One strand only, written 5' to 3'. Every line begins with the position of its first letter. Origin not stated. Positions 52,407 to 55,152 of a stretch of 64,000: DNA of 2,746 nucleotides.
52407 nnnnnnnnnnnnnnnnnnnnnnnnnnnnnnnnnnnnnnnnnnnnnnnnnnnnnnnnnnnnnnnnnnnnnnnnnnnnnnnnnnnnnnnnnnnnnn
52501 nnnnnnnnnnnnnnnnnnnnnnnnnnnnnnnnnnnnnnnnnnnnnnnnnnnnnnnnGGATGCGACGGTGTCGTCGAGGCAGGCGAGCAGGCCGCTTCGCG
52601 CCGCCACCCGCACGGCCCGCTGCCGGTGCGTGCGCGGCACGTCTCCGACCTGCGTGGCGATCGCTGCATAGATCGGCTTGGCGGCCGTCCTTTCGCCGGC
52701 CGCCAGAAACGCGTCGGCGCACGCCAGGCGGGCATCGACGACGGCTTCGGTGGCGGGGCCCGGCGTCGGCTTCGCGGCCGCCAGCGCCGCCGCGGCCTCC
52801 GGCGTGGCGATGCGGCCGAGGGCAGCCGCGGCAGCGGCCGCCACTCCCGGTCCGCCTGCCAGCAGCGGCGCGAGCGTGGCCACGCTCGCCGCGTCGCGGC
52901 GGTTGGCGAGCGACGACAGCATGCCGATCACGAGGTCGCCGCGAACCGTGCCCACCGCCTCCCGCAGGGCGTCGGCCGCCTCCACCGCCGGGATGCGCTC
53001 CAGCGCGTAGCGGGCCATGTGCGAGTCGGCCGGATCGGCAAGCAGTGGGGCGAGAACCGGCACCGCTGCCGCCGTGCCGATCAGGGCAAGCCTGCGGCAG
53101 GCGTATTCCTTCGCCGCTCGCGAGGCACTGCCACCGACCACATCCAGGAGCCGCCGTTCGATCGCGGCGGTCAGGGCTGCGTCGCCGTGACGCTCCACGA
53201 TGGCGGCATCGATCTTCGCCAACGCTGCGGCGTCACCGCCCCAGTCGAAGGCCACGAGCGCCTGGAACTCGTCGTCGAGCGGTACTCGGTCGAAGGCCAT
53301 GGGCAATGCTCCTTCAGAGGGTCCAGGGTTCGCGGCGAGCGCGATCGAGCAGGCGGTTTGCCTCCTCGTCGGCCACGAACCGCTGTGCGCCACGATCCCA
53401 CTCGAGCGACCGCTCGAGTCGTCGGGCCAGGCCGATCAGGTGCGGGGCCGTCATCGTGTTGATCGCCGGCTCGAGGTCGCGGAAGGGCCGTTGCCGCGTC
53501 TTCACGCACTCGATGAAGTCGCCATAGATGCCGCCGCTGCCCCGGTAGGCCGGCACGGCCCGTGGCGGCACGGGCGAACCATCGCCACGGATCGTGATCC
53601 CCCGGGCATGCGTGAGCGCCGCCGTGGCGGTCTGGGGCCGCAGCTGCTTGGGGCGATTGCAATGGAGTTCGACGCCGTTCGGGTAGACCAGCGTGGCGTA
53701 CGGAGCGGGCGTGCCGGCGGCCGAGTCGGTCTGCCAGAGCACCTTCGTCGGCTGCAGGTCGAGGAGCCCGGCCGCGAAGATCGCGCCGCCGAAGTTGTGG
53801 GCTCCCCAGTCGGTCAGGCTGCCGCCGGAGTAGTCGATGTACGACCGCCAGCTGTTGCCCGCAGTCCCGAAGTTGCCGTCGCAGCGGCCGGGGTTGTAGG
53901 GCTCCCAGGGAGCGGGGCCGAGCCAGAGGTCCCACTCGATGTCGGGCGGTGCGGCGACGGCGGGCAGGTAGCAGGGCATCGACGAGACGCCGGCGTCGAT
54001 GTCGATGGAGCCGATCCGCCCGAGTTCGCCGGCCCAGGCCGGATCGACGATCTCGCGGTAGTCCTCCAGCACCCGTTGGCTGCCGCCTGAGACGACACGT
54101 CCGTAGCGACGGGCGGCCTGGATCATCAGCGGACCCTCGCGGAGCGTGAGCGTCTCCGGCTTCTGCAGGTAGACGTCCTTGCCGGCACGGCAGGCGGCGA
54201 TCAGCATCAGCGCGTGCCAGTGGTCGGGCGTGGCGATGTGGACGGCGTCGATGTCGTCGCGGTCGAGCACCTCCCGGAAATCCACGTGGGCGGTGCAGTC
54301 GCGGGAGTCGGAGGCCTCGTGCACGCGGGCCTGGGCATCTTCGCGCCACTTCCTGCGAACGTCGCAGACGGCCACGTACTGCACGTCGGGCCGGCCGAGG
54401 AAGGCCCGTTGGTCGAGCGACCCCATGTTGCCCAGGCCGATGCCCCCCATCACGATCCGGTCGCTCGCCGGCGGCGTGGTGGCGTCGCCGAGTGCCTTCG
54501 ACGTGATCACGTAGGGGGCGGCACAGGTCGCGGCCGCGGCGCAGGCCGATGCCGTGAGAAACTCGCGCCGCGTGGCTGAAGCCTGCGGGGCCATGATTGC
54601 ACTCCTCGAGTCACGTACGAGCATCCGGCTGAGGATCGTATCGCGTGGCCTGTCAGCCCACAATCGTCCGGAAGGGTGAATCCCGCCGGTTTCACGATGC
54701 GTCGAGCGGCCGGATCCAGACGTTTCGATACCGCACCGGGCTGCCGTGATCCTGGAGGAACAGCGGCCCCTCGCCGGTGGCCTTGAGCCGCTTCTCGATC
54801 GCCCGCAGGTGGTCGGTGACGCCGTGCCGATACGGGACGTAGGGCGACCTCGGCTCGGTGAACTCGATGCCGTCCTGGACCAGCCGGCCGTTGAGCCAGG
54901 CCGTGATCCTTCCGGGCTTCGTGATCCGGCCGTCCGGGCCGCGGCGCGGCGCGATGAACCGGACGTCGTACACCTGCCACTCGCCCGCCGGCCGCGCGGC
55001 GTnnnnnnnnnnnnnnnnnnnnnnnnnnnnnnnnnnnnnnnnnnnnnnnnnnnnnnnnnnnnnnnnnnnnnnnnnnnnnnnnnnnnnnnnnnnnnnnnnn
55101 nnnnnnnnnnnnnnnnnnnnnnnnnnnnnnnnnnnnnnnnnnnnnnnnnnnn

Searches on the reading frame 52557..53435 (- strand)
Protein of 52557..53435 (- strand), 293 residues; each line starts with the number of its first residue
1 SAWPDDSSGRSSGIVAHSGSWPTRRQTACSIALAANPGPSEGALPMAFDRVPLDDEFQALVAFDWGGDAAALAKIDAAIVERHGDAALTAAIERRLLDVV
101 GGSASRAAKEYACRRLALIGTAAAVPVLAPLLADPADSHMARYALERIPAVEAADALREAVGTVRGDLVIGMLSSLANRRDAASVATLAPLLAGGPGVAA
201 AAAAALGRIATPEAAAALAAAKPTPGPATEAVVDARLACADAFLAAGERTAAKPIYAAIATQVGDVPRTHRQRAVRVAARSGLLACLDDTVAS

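Call 24: search_protein_families(library=pfam, proteins=[window:52557-53435:-], max_evalue=0.0001)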
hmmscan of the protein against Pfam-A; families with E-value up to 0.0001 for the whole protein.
window:52557-53435:- (293 aa): 1 family
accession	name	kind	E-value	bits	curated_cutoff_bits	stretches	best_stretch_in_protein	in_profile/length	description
PF13646.12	HEAT_2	-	1.6e-05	25.5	27.7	0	96-163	4-73/88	HEAT repeats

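Call 55: search_protein_families(library=ncbifam, proteins=[window:52557-53435:-], max_evalue=0.001)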
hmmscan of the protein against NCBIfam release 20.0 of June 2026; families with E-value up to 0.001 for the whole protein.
window:52557-53435:- (293 aa): 0 families

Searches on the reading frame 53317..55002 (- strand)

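Call 24: search_protein_families(library=pfam, proteins=[window:53317-55002:-], max_evalue=0.0001)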
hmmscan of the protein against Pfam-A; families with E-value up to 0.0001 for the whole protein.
window:53317-55002:- (562 aa): 2 families
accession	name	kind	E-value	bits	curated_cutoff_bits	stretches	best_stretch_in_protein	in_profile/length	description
PF19051.5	GFO_IDH_MocA_C2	-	5.5e-21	75.7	23.3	1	346-561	43-253/254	Oxidoreductase family, C-terminal alpha/beta domain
PF01408.29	GFO_IDH_MocA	-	2e-14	54.7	24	1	188-305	6-117/120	Oxidoreductase family, NAD-binding Rossmann fold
